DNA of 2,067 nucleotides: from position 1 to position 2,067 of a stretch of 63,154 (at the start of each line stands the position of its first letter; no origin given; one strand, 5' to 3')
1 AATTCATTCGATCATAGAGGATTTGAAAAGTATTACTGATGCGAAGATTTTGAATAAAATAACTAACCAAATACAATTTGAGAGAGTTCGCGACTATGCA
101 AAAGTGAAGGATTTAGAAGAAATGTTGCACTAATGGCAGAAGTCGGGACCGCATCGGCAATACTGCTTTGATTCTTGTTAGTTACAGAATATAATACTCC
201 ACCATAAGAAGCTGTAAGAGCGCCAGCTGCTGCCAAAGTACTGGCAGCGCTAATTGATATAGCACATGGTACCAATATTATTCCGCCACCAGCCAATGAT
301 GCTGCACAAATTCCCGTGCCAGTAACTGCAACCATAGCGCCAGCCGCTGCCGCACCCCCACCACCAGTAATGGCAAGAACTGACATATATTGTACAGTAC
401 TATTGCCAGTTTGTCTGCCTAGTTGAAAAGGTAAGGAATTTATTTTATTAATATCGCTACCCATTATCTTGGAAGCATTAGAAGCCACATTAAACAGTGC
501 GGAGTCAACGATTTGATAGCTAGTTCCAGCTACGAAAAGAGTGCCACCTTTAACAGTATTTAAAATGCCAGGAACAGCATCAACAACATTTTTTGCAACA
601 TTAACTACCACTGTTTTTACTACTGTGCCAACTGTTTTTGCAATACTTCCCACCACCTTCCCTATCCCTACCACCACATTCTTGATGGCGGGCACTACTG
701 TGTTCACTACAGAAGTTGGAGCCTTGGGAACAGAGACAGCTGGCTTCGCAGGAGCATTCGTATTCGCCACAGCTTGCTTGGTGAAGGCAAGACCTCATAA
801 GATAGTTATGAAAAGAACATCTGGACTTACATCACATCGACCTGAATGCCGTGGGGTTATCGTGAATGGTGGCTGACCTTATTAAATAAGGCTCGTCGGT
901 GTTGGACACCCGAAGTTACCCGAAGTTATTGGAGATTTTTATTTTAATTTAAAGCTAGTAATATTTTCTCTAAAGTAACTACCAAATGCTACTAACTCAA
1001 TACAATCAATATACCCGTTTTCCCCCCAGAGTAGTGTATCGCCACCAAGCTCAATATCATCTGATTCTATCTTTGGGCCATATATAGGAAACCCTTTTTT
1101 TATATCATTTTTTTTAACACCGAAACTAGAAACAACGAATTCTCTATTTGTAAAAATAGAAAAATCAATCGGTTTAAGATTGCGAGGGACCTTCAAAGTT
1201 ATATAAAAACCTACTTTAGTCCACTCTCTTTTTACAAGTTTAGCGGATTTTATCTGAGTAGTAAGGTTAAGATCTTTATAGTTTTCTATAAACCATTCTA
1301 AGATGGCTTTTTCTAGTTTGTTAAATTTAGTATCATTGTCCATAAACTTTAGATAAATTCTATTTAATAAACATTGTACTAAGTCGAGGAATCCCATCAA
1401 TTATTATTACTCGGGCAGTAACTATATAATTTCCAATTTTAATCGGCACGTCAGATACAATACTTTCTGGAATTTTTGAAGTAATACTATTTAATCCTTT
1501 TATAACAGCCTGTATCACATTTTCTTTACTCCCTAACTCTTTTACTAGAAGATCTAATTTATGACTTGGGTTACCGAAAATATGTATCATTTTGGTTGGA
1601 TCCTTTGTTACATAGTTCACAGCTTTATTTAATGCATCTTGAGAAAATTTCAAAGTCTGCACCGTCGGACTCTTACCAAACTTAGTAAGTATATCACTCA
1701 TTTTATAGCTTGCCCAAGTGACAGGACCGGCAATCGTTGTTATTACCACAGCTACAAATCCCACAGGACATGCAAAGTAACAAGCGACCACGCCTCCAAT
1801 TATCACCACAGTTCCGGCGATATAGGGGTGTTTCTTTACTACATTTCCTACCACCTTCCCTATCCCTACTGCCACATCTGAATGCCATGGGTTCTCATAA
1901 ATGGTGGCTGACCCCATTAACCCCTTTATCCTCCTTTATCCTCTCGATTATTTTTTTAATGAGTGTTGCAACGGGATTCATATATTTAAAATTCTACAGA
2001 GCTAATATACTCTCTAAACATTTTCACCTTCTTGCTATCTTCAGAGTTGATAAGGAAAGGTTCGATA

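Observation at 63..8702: RHS/YD polymorphic-toxin locus with a main toxin-immunity pair and two displaced C-terminal cassettes in a reduced, CPR-like genome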

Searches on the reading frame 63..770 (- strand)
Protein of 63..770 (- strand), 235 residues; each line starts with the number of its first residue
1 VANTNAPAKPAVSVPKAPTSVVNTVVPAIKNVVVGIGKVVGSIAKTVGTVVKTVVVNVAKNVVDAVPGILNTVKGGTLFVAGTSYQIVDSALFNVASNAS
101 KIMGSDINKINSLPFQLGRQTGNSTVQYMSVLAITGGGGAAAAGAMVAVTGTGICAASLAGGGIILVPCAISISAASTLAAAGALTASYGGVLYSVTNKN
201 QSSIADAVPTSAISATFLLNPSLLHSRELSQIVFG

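Call 3: search_protein_families(library=pfam, proteins=[window:63-770:-], max_evalue=0.1)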
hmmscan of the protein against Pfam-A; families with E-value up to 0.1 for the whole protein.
window:63-770:- (235 aa): 0 families

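Call 6: search_protein_families(library=ncbifam, proteins=[window:63-770:-], max_evalue=0.1)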
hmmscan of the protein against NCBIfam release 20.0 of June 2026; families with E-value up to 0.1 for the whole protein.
window:63-770:- (235 aa): 0 families

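Call 7: search_protein_families(library=pfam, proteins=[window:66-650:-], max_evalue=10)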
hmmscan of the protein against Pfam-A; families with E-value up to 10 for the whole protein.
seq(195 aa): 0 families

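Call 62: search_protein_families(library=padloc, proteins=[window:63-770:-], max_evalue=0.01)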
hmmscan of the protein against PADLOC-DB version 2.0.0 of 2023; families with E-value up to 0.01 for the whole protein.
window:63-770:- (235 aa): 0 families

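Call 64: find_related_loci(query=window:66-770:-, collection=metagenome_contigs, flank=6000)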
Query window:66-770:- (235 aa) in metagenome_contigs; peptide patterns used: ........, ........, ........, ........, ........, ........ (x = any residue, [..] = any of these).
361 stretches matched a pattern, but none encodes a relative of the query by tblastn (E <= 1e-3).
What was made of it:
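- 63..788 (-): Orphan 2: junction homology (651-788), then a Gly/Ala-rich hydrophobic 'type B' pre-toxin module, then a 27-aa unrelated stub. No terminal toxin domain. The contig ends 62 nt further on. No relatives were found by the metagenome scan (call 64).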

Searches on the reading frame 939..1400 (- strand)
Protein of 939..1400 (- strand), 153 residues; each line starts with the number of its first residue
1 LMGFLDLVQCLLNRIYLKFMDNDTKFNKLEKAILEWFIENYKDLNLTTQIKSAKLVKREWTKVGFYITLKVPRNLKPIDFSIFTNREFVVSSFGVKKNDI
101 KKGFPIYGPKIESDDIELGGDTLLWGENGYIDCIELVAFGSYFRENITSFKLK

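Call 3: search_protein_families(library=pfam, proteins=[window:939-1400:-], max_evalue=0.1)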
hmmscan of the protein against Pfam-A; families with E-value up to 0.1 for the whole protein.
window:939-1400:- (153 aa): 0 families

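Call 6: search_protein_families(library=ncbifam, proteins=[window:939-1343:-], max_evalue=0.1)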
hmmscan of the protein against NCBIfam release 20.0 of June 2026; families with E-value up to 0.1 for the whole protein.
window:939-1343:- (134 aa): 0 families

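Call 7: search_protein_families(library=pfam, proteins=[window:939-1343:-], max_evalue=10)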
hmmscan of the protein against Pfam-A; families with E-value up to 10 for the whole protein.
window:939-1343:- (134 aa): 0 families
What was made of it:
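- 939..1343 (-): 134-aa ORF in the immunity position of orphan 1. No family match (calls 6, 7).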

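Call 62: search_protein_families(library=padloc, proteins=[window:939-1343:-], max_evalue=0.01)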
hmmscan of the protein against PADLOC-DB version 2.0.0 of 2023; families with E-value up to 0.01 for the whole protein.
window:939-1343:- (134 aa): 0 families

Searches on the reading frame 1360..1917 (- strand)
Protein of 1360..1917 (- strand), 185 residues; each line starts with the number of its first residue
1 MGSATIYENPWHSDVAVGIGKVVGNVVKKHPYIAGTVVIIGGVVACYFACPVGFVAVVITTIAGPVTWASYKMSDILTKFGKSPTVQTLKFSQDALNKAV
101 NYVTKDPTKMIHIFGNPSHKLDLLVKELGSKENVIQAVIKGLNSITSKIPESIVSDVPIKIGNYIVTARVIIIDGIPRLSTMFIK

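Call 3: search_protein_families(library=pfam, proteins=[window:1360-1917:-], max_evalue=0.1)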
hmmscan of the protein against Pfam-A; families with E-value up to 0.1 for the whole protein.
window:1360-1917:- (185 aa): 1 family
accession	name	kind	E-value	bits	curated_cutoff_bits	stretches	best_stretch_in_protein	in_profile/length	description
PF09372.15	PRANC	-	0.0018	19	25.8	1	85-167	5-85/97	PRANC domain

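Call 6: search_protein_families(library=ncbifam, proteins=[window:1360-1917:-], max_evalue=0.1)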
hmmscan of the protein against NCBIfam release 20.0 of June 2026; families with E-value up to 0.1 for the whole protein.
window:1360-1917:- (185 aa): 0 families

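Call 17: find_homologous_proteins(query=window:1360-1917:-, max_evalue=0.01)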
Query window:1360-1917:- (185 aa): 1 proteins with E <= 0.01 among 124 candidates.
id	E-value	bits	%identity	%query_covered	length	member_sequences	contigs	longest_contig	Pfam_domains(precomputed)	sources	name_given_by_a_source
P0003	1.6e-114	398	100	100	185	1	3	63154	-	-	-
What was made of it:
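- Tried and rejected: Homolog searches for orphan 1 (call 17) and a metagenome scan for orphan 2 (call 64) found no relatives.
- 1360..1917 (-): Orphan 1 (185 aa): GIGKVV junction, type A hydrophobic module and an unrelated basic tail of about 106 aa. It has its own ATG and an AGGAGG upstream. No homolog other than itself in the 5.8e9-protein search (call 17).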

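Call 18: find_encoding_contigs(protein=window:1360-1917:-, flank=10000, max_places=10)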
Protein window:1360-1917:- (185 aa): 4 contigs read that carry it; 3 places shown.
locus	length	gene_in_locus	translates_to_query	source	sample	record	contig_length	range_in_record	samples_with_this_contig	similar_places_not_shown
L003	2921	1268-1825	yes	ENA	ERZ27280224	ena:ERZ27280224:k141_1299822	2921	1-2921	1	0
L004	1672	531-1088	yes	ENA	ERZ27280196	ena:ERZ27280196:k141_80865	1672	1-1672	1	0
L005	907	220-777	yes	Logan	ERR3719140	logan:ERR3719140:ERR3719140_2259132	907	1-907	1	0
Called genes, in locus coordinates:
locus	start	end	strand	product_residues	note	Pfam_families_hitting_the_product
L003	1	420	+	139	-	?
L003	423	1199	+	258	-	PF08843:AbiEii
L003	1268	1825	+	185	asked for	-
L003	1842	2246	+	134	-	-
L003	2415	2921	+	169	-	?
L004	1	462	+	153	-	?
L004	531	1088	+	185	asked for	-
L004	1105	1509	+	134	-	-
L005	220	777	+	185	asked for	-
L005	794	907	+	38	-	?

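Call 20: search_solved_structures(query=window:1360-1917:-, max_evalue=10)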
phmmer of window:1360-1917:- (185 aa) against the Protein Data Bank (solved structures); distinct sequences matched with E-value up to 10: 7.
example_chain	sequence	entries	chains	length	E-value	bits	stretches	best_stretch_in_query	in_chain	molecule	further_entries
1eay_C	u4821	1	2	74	0.87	12.4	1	118-171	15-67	CHEA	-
6dbp_A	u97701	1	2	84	1.1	12.1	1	64-123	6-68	RNA-binding protein Musashi homolog 2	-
1a0o_B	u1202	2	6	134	1.2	11.9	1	117-175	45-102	CHEA | CHEMOTAXIS PROTEIN CHEA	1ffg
1fwp_A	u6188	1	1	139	1.3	11.8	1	117-175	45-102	CHEA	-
6nty_A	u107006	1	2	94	1.5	11.7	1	64-123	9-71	RNA-binding protein Musashi homolog 2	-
1ffs_B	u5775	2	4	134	1.6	11.6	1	118-175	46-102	CHEMOTAXIS PROTEIN CHEA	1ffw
6c8u_1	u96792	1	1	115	1.9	11.3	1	64-123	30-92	RNA-binding protein Musashi homolog 2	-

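Call 62: search_protein_families(library=padloc, proteins=[window:1360-1917:-], max_evalue=0.01)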
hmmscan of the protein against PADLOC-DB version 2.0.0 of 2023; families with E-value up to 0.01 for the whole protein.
window:1360-1917:- (185 aa): 0 families

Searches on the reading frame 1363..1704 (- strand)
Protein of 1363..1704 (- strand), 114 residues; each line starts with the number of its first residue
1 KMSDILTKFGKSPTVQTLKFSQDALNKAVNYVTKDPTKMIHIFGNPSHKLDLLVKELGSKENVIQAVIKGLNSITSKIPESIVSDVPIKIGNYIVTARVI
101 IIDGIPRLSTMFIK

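Call 7: search_protein_families(library=pfam, proteins=[window:1363-1680:-], max_evalue=10)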
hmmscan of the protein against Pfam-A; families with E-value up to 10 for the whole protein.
seq(106 aa): 2 families
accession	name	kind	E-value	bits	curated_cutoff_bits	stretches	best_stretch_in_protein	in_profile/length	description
PF09372.15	PRANC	-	0.00046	20.9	25.8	1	6-88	5-85/97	PRANC domain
PF16456.10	YmgD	-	0.027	14.8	27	1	74-105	24-55/82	YmgD protein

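Call 58: predict_structure(protein=window:1363-1704:-)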
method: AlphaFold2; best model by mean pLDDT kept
length: 114 residues; sequences in the alignment: 1
mean_pLDDT: 53.3   pTM: 0.46
mean pLDDT of the five models: 53.3, 52.9, 51.5, 51.4, 39.6
residues with pLDDT >= 90: 0; 70-90: 14; 50-70: 55; < 50: 45
segments of 3 or more residues with pLDDT < 50: 1-25, 30-46
pLDDT, mean of each block of 10 residues (from residue 1): 36 35 48 40 45 70 69 57 64 67 55 54
secondary structure, 60 per line:
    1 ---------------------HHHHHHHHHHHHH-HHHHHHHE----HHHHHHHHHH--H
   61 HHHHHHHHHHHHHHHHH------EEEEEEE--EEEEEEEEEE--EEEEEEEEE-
elements in order: H22-34 H36-42 H48-57 H60-77 E84-90 E93-102 E105-113
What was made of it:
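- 1360..1917 (-): AF2 model of low confidence, pLDDT 53 (helices then 3 strands; call 58).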

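Call 63: fold_search(model_id=the predicted structure, library=pdb)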
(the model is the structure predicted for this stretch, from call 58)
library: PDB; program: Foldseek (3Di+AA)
matches with E <= 10: 282; with E <= 0.001: 0
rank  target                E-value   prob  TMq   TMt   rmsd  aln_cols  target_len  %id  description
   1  6w40_A                6.6e-01  0.05  0.17  0.16  14.8       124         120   14  An enumerative algorithm for de novo design of proteins with diverse pocket structures (released 2020-04-08)
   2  7k1o_A                7.5e-01  0.25  0.28  0.11   3.8        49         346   18  Crystal Structure of NSP15 Endoribonuclease from SARS CoV-2 in the Complex with Uridine-3',5'-Diphosphate (released 2020-09-23)
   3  3hi2_D                1.1e+00  0.08  0.22  0.25  10.5        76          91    9  Structure of the N-terminal domain of the E. coli antitoxin MqsA (YgiT/b3021) in complex with the E. coli toxin MqsR ( (released 2010-01-12)
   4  6w01_A                1.3e+00  0.18  0.28  0.11   3.9        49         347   18  The 1.9 A Crystal Structure of NSP15 Endoribonuclease from SARS CoV-2 in the Complex with a Citrate (released 2020-03-11)
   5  2vx8_A                1.4e+00  0.14  0.23  0.20   3.4        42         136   26  Vamp7 longin domain Hrb peptide complex (released 2008-09-16)
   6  6w40_B                1.4e+00  0.08  0.17  0.17   4.7        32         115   22  An enumerative algorithm for de novo design of proteins with diverse pocket structures (released 2020-04-08)
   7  2khe_MODEL_1_A        1.4e+00  0.08  0.24  0.28   6.6        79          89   13  Solution Structure of the Bacterial Toxin Rele from Thermus Thermophilus HB8 (released 2010-03-31)
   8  4ghk_D                1.4e+00  0.06  0.22  0.09  16.0        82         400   15  X-ray Crystal Structure of Gamma-glutamyl phosphate reductase from Burkholderia thailandensis (released 2012-12-26)
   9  4ghk_B                1.6e+00  0.04  0.17  0.06  17.6        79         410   14  X-ray Crystal Structure of Gamma-glutamyl phosphate reductase from Burkholderia thailandensis (released 2012-12-26)
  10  4afi_B                1.7e+00  0.12  0.23  0.18   3.5        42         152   26  Complex between Vamp7 longin domain and fragment of delta-adaptin from AP3 (released 2012-05-30)
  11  4ghk_A                1.7e+00  0.08  0.28  0.11  15.7        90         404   11  X-ray Crystal Structure of Gamma-glutamyl phosphate reductase from Burkholderia thailandensis (released 2012-12-26)
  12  6fkv_A                1.7e+00  0.03  0.17  0.06  16.5        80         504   18  Structure and function of aldehyde dehydrogenase from Thermus thermophilus: An enzyme with an evolutionarily-distinct  (released 2018-09-26)
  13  6x1b_B                1.8e+00  0.15  0.28  0.11   3.8        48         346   19  Crystal Structure of NSP15 Endoribonuclease from SARS CoV-2 in the Complex with the Product Nucleotide GpU. (released 2020-05-27)
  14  4afi_A                1.8e+00  0.10  0.24  0.19   4.0        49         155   24  Complex between Vamp7 longin domain and fragment of delta-adaptin from AP3 (released 2012-05-30)
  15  5ts4_A                1.8e+00  0.08  0.27  0.30   9.9       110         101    9  Crystal structure of a de novo designed protein with curved beta-sheet (released 2017-01-25)
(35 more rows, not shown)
